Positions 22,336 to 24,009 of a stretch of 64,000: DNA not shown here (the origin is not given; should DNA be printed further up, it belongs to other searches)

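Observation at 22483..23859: PcsB/EnvC-like coiled-coil protein carrying a lysozyme-like (SLT) domain instead of CHAP/LytM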

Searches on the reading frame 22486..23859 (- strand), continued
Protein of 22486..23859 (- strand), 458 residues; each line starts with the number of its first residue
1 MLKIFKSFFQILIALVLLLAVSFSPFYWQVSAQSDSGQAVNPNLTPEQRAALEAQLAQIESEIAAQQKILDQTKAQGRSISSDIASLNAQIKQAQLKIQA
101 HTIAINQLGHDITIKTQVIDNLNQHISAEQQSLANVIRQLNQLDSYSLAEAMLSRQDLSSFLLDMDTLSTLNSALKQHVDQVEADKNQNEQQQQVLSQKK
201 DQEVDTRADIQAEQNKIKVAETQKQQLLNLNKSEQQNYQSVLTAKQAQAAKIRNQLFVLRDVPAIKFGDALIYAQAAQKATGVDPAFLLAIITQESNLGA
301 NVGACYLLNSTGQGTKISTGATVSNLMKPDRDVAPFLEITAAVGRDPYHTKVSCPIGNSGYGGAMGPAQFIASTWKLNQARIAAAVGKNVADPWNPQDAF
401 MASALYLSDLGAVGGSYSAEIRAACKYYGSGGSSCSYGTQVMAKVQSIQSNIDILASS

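Call 68: find_homologous_proteins(query=P0241)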
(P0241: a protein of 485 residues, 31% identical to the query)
Query P0241 (485 aa): 2246 proteins with E <= 0.001 among 8000 candidates; the best 120 are listed.
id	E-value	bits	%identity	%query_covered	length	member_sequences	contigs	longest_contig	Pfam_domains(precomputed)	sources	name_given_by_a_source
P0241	0.0e+0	1081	100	100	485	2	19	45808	PF13406.12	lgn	-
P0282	6.9e-276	934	85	100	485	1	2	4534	PF13406.12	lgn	-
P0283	8.1e-245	831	76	100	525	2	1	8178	PF24161.2,PF13406.12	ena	-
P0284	9.3e-160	551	53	99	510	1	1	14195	PF13406.12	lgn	-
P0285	3.7e-159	549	53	99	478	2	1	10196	PF05667.17,PF13406.12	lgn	-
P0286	4.8e-156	539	53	99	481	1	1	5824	PF13406.12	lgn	-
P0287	6.7e-156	538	51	100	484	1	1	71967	PF13406.12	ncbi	-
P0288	9.6e-153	528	51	99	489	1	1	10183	PF13406.12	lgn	-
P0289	1.7e-151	524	51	99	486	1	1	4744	PF24161.2,PF13406.12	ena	-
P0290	5.5e-151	522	51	99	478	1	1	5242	PF13406.12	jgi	jgi:membrane-bound lytic murein transglycosylase B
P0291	5.4e-149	515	51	99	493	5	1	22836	PF13406.12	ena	-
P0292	1.5e-147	511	49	100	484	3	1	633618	PF13406.12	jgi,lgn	jgi:peptidoglycan hydrolase CwlO-like protein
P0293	5.3e-147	509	48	99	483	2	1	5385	PF13406.12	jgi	-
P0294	1.2e-145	504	49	99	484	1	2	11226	PF13406.12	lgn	-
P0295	3.2e-145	503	56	89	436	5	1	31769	PF13406.12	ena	-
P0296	6.6e-145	502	53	92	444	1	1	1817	PF13406.12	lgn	-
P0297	1.2e-144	501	54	92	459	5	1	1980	PF13406.12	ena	-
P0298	1.4e-144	501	55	88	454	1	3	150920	PF13406.12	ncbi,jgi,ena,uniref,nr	ncbi:MAG: hypothetical protein COU11_03505 [Candidatus Harrisonbacteria bacterium CG10_big_fil_rev_8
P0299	3.4e-144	499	52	92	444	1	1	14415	PF13406.12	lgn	-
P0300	1.1e-143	498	53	93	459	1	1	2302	PF13406.12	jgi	jgi:membrane-bound lytic murein transglycosylase B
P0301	1.4e-143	497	57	84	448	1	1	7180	PF13406.12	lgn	-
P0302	3.2e-142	493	48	100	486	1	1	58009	PF13406.12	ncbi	-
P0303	1.0e-141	491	50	99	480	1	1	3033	PF13406.12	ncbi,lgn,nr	ncbi:MAG: lytic murein transglycosylase [bacterium]|nr:lytic murein transglycosylase [bacterium]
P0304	3.2e-141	490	55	88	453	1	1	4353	PF13406.12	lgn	-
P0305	1.5e-140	487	49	99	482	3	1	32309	PF13406.12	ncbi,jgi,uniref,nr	ncbi:MAG: hypothetical protein COU09_00420 [Candidatus Harrisonbacteria bacterium CG10_big_fil_rev_8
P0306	1.8e-140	487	49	99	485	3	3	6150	PF13406.12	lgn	-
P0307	1.9e-140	487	53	86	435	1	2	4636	PF13406.12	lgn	-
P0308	3.8e-140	486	53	86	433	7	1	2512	PF13406.12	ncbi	-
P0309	6.1e-140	485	53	86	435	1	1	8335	PF13406.12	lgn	-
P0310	6.2e-140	485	47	99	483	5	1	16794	PF13406.12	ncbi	-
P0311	1.3e-139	484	53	89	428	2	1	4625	PF13406.12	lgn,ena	-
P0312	3.2e-139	483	55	86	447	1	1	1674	PF13406.12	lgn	-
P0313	1.8e-137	477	47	99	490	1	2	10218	PF13406.12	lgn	-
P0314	1.3e-136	474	47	100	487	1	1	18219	PF13406.12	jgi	-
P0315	1.5e-135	471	48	99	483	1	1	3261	PF24161.2,PF13406.12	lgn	-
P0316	1.5e-135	471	51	94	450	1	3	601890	PF13406.12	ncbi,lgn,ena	-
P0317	1.0e-134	468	47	99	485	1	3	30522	PF24161.2,PF13406.12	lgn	-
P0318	1.2e-134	468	48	99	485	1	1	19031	PF24161.2,PF13406.12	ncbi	-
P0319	1.3e-134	468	48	98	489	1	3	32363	PF13406.12,PF03961.20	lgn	-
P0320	6.6e-134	466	47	99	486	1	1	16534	PF13406.12,PF03961.20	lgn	-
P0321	1.4e-133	464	47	99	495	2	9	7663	PF13406.12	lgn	-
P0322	4.5e-133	463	48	100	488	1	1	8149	PF13406.12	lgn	-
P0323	1.4e-132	461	47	98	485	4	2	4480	PF24161.2,PF13406.12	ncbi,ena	-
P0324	2.5e-132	460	47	98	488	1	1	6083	PF24161.2,PF13406.12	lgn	-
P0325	1.7e-131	458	49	93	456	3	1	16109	PF13406.12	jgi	jgi:peptidoglycan hydrolase CwlO-like protein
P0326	2.0e-130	454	46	99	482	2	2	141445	PF13406.12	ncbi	-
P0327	3.5e-130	453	48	99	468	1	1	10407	PF13406.12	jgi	jgi:membrane-bound lytic murein transglycosylase B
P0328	4.7e-130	453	47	100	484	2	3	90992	PF25994.1,PF28016.1,PF13406.12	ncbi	-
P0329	9.5e-130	452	46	96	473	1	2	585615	PF24161.2,PF13406.12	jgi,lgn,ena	jgi:membrane-bound lytic murein transglycosylase B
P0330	1.0e-129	452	48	99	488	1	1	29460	PF13406.12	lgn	-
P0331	1.8e-129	451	48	99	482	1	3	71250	PF13406.12,PF03961.20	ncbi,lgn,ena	-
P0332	2.7e-129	450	47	99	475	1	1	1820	PF13406.12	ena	-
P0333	3.3e-129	450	46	100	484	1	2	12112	PF14932.12,PF13406.12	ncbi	-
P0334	7.1e-129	449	45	99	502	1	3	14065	PF13406.12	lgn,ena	-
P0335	7.9e-129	449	46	99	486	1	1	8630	PF23203.2,PF24161.2,PF13406.12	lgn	-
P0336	9.2e-129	449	46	99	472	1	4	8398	PF13406.12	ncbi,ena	-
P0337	9.6e-129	449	45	99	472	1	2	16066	PF13406.12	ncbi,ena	ncbi:MAG: lytic murein transglycosylase [Patescibacteria group bacterium]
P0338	1.9e-128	448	47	98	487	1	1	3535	PF13406.12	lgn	-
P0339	2.8e-128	447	47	98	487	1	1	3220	PF28016.1,PF13406.12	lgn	-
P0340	2.8e-128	447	46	99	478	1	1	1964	PF08614.17,PF13406.12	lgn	-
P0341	4.2e-128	446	47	98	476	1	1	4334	PF13406.12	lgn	-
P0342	5.9e-128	446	45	99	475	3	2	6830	PF27605.1,PF13406.12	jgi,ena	-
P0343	9.7e-128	445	48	98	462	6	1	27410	PF13406.12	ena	-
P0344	1.1e-127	445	48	98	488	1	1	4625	PF24161.2,PF13406.12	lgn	-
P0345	1.6e-127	444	46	99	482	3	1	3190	PF24161.2,PF13406.12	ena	-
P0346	3.3e-127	443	47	95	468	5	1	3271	PF13406.12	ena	-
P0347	3.4e-127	443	47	99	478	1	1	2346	PF13406.12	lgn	-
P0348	5.5e-127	443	50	89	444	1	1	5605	PF08614.17,PF13406.12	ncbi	-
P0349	8.0e-127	442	47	99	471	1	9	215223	PF13406.12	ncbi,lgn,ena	ncbi:MAG: lytic murein transglycosylase [Patescibacteria group bacterium]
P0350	1.3e-126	442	46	99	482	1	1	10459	PF24161.2,PF13406.12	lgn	-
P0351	1.4e-126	441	45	99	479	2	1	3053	PF27605.1,PF13406.12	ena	-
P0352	1.5e-126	441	44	99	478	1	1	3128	PF13406.12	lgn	-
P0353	4.6e-126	440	45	100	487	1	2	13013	PF28016.1,PF24161.2,PF13406.12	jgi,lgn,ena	jgi:peptidoglycan hydrolase CwlO-like protein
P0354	6.2e-126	439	46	100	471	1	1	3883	PF13406.12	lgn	-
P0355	1.4e-125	438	47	93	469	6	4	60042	PF13406.12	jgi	-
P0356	1.5e-125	438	47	98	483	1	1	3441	PF13406.12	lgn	-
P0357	1.6e-125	438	45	100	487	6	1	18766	PF28016.1,PF13406.12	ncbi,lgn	-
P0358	1.6e-125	438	45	99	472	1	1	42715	PF10805.15,PF13406.12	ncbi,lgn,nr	ncbi:MAG: lytic murein transglycosylase [bacterium]|nr:lytic murein transglycosylase [bacterium]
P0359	7.3e-125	436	44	99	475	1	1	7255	PF11559.14,PF13406.12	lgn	-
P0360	7.8e-125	436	49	91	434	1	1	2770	PF13406.12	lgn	-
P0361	8.5e-125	436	45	99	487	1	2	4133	PF13406.12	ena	-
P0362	1.0e-124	435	46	100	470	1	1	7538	PF13406.12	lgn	-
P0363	1.2e-124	435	44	99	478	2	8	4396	PF13406.12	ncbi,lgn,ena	ncbi:MAG: lytic murein transglycosylase [Patescibacteria group bacterium]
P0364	1.5e-124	435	46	99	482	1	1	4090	PF24161.2,PF13406.12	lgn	-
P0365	1.8e-124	434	44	99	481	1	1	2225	PF13406.12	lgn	-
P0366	2.0e-124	434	46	100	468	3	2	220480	PF13406.12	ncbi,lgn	-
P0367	2.0e-124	434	45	100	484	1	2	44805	PF28016.1,PF13406.12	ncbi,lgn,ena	-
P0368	2.1e-124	434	46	100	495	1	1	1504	PF13406.12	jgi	-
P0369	3.7e-124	433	47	99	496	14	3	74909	PF13406.12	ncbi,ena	ncbi:MAG: lytic murein transglycosylase [Patescibacteria group bacterium]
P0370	4.5e-124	433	44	99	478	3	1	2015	PF13406.12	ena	-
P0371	5.6e-124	433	43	99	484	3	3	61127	PF23649.2,PF13406.12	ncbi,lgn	-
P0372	5.7e-124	433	46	99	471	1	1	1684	PF13406.12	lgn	-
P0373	5.9e-124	433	46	99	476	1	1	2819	PF13406.12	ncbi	-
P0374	7.3e-124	432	45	100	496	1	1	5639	PF13406.12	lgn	-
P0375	7.4e-124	432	47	92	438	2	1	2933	PF27605.1,PF13406.12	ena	-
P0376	1.0e-123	432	46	99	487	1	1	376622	PF13406.12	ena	-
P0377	1.1e-123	432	47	99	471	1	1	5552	PF13406.12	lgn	-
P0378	1.3e-123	432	47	93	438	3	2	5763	PF13406.12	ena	-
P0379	1.3e-123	432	46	99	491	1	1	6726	PF27605.1,PF23649.2,PF13406.12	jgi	jgi:peptidoglycan hydrolase CwlO-like protein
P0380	1.6e-123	431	45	99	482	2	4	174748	PF24161.2,PF13406.12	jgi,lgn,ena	jgi:peptidoglycan hydrolase CwlO-like protein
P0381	1.7e-123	431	47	99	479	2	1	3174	PF13406.12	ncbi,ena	-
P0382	2.0e-123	431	45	100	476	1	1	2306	PF13406.12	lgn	-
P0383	2.2e-123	431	45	99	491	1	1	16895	PF08614.17,PF13406.12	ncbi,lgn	-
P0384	2.4e-123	431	45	100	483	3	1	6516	PF13406.12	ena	-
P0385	2.4e-123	431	44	97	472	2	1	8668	PF13406.12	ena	-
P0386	2.8e-123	431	50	86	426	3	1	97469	PF24161.2,PF13406.12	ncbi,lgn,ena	-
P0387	3.2e-123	430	46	99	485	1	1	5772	PF13406.12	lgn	-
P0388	6.7e-123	429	52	76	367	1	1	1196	PF13406.12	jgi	jgi:membrane-bound lytic murein transglycosylase B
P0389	7.1e-123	429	45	99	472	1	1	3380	PF13406.12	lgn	-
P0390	7.8e-123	429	46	100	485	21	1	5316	PF13406.12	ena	-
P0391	1.0e-122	429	48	94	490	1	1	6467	PF13406.12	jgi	jgi:peptidoglycan hydrolase CwlO-like protein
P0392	1.2e-122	428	45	100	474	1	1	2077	PF13406.12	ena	-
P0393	1.4e-122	428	45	100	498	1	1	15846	PF13406.12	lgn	-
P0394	1.5e-122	428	50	87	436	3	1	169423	PF13406.12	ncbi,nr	ncbi:MAG: lytic murein transglycosylase [bacterium]|nr:lytic murein transglycosylase [bacterium]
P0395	1.6e-122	428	45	96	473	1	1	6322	PF24161.2,PF13406.12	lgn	-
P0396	1.7e-122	428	44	100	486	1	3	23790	PF13406.12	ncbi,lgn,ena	ncbi:MAG: lytic murein transglycosylase [Patescibacteria group bacterium]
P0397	2.2e-122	428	46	96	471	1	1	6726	PF13406.12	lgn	-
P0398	2.8e-122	427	45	100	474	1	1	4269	PF13406.12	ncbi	-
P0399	3.0e-122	427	44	99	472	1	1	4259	PF13406.12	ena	-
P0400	3.4e-122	427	47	99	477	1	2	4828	PF24161.2,PF13406.12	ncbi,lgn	-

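Call 69: search_protein_families(library=pfam, proteins=[P0283, P0328, P0335, P0379, P0353], max_evalue=0.01)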
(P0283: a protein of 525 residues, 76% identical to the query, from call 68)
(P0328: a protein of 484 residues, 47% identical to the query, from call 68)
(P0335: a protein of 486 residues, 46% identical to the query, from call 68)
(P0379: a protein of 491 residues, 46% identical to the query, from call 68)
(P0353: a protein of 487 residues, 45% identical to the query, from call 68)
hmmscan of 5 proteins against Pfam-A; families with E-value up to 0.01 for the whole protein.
P0283 (525 aa): 4 families
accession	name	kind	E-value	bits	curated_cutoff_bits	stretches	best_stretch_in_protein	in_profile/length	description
PF13406.11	SLT_2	-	2.1e-10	40.7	24.3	1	331-468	65-198/292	Transglycosylase SLT domain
PF16326.10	ABC_tran_CTD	-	0.0005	20.7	32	0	143-194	7-63/69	ABC transporter C-terminal domain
PF12329.13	TMF_DNA_bd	-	0.0032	17.9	35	1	127-197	2-72/74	TATA element modulatory factor 1 DNA binding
PF12725.13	DUF3810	-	0.0051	16.7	28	1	75-191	55-143/311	Protein of unknown function (DUF3810)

P0328 (484 aa): 9 families
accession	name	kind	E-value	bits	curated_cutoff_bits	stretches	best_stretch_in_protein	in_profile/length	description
PF13406.11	SLT_2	-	1.5e-08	34.6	24.3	1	310-428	78-198/292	Transglycosylase SLT domain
PF25762.1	HAUS1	-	0.0001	22.7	40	1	54-166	88-198/236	HAUS augmin-like complex subunit 1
PF19220.6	Rod_CreS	-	0.0006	19.4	100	1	81-169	89-177/359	Crescentin, rod domain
PF10779.14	XhlA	-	0.00096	19.7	34.7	1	87-136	2-51/67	Haemolysin XhlA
PF05667.16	CCDC22_CC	-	0.0032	17.1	39.2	1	76-134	198-257/477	CCDC22 protein coiled-coil region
PF05377.16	FlaC_arch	-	0.0041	17.9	27.8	1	92-129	3-40/55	Flagella accessory protein C (FlaC)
PF10186.14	ATG14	-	0.0052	16.3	33.2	1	85-203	29-148/347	Vacuolar sorting 38 and autophagy-related subunit 14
PF07889.17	DUF1664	-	0.006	17.1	34.6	1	85-151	55-121/124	Protein of unknown function (DUF1664)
PF06428.16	Sec2p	-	0.0063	16.9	28.5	1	74-127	34-88/92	GDP/GTP exchange factor Sec2p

P0335 (486 aa): 11 families
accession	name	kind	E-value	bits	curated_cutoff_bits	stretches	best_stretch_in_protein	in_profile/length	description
PF13406.11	SLT_2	-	3.1e-11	43.5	24.3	1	298-430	66-198/292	Transglycosylase SLT domain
PF17675.6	APG6_N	-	7.8e-05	23.6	45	1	70-154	48-132/132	Apg6 coiled-coil region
PF23203.1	KIF21A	-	0.0002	21.5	28.5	1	82-189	24-135/161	KIF21A-like domain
PF11932.13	DUF3450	-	0.00048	20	32.6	1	65-153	13-94/241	Protein of unknown function (DUF3450)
PF06008.19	Laminin_I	-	0.00065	19.9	34.6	1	82-173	40-132/259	Laminin Domain I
PF01464.25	SLT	-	0.0011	19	21.3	0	312-456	6-97/117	Transglycosylase SLT domain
PF07889.17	DUF1664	-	0.0012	19.3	34.6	1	85-151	55-121/124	Protein of unknown function (DUF1664)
PF08614.16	ATG16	-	0.0028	18.3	33.7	1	69-163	82-176/200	Autophagy protein 16 (ATG16)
PF05667.16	CCDC22_CC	-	0.0069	16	39.2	1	86-171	191-273/477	CCDC22 protein coiled-coil region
PF06103.16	DUF948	-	0.0076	16.9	37.2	1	54-142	5-86/89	Bacterial protein of unknown function (DUF948)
PF10473.14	CENP-F_leu_zip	-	0.0098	16.4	34.5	1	85-173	27-111/140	Leucine-rich repeats of kinetochore protein Cenp-F/LEK1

P0379 (491 aa): 4 families
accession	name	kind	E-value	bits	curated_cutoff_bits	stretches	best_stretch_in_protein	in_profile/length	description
PF13406.11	SLT_2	-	3.5e-09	36.7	24.3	1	267-426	44-198/292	Transglycosylase SLT domain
PF11932.13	DUF3450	-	0.0015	18.3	32.6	1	61-169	14-117/241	Protein of unknown function (DUF3450)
PF06785.16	UPF0242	-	0.0031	18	33.5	1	68-124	133-189/194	Uncharacterised protein family (UPF0242) N-terminus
PF00038.26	Filament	-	0.01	16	40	1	71-164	185-275/313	Intermediate filament protein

P0353 (487 aa): 9 families
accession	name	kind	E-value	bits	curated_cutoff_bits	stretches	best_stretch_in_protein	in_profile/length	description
PF13406.11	SLT_2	-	1.7e-07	31.2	24.3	1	286-399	50-169/292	Transglycosylase SLT domain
PF11932.13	DUF3450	-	3.6e-05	23.6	32.6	1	68-175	8-114/241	Protein of unknown function (DUF3450)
PF07889.17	DUF1664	-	0.00024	21.6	34.6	1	86-153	54-121/124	Protein of unknown function (DUF1664)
PF03961.19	FapA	-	0.0021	18.2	31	1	60-154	132-231/272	Flagellar Assembly Protein A beta solenoid domain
PF01464.25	SLT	-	0.0025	17.8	21.3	0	312-457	4-98/117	Transglycosylase SLT domain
PF08702.15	Fib_alpha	-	0.0036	18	29.9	0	78-132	75-129/143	Fibrinogen alpha/beta chain family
PF06008.19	Laminin_I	-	0.0071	16.5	34.6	1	77-182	5-110/259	Laminin Domain I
PF14932.11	HAUS-augmin3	-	0.0075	16.2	29.4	1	61-172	51-161/260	HAUS augmin-like complex subunit 3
PF17675.6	APG6_N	-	0.0081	17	45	1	77-152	53-128/132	Apg6 coiled-coil region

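Call 70: find_encoding_contigs(protein=P0241, flank=10000, max_places=3)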
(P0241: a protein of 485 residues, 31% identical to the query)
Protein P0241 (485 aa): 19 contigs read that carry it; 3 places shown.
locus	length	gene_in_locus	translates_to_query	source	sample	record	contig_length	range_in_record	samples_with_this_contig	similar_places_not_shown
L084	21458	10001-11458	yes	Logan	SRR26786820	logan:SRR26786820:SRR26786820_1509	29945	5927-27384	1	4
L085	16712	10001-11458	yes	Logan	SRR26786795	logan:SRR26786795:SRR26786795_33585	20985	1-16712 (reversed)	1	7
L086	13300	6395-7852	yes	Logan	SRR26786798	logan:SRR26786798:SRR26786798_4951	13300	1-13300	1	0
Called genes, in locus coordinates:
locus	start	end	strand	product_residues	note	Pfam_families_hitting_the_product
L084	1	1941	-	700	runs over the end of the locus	PF01138:RNase_PH, PF03725:RNase_PH_C (faint), PF03726:PNPase (weak), PF01138:RNase_PH, PF00013:KH_1, PF00575:S1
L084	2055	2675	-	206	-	PF01936:NYN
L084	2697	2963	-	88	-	PF00312:Ribosomal_S15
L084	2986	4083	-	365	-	PF21543:CvfB_2nd (faint), PF23459:S1_RRP5 (faint), PF00575:S1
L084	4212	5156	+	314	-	PF01116:F_bP_aldolase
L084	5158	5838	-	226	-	PF22769:DCD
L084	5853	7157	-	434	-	PF02511:Thy1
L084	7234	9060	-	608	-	PF13522:GATase_6, PF13537:GATase_7, PF01380:SIS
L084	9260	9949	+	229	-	PF01386:Ribosomal_L25p, PF14693:Ribosomal_TL5_C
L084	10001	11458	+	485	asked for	PF13406:SLT_2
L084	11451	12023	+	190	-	-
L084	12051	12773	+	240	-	-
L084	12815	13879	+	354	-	PF00154:RecA_N, PF08423:Rad51, PF13481:AAA_25 (faint), PF06745:ATPase, PF27531:MT3502_N (weak), PF01637:ATPase_2 (weak), PF13401:AAA_22 (weak), PF21096:RecA_C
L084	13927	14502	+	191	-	PF09335:VTT_dom (weak)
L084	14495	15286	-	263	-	PF02673:BacA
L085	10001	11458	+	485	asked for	PF13406:SLT_2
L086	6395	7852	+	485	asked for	PF13406:SLT_2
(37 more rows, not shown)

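Call 71: find_encoding_contigs(protein=P0292, flank=10000, max_places=2)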
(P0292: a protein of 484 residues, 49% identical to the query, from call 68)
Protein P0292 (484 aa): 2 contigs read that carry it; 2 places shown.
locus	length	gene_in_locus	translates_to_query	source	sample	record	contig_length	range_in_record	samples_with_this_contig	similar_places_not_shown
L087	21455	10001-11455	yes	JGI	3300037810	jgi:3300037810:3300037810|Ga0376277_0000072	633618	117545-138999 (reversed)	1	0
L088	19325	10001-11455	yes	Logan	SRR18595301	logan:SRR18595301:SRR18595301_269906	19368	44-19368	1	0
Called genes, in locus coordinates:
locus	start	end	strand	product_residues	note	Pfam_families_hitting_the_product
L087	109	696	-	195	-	-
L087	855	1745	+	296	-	PF01116:F_bP_aldolase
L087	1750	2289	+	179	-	-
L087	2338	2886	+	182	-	-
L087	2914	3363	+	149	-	-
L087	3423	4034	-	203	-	-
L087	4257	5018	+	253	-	PF01978:TrmB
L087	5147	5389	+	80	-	-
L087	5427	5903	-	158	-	PF00186:DHFR_1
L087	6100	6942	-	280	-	PF00303:Thymidylat_synt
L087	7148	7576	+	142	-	-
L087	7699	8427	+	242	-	PF22769:DCD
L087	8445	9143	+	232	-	PF02223:Thymidylate_kin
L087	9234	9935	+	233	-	PF01386:Ribosomal_L25p, PF14693:Ribosomal_TL5_C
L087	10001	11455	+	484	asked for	PF13406:SLT_2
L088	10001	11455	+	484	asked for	PF13406:SLT_2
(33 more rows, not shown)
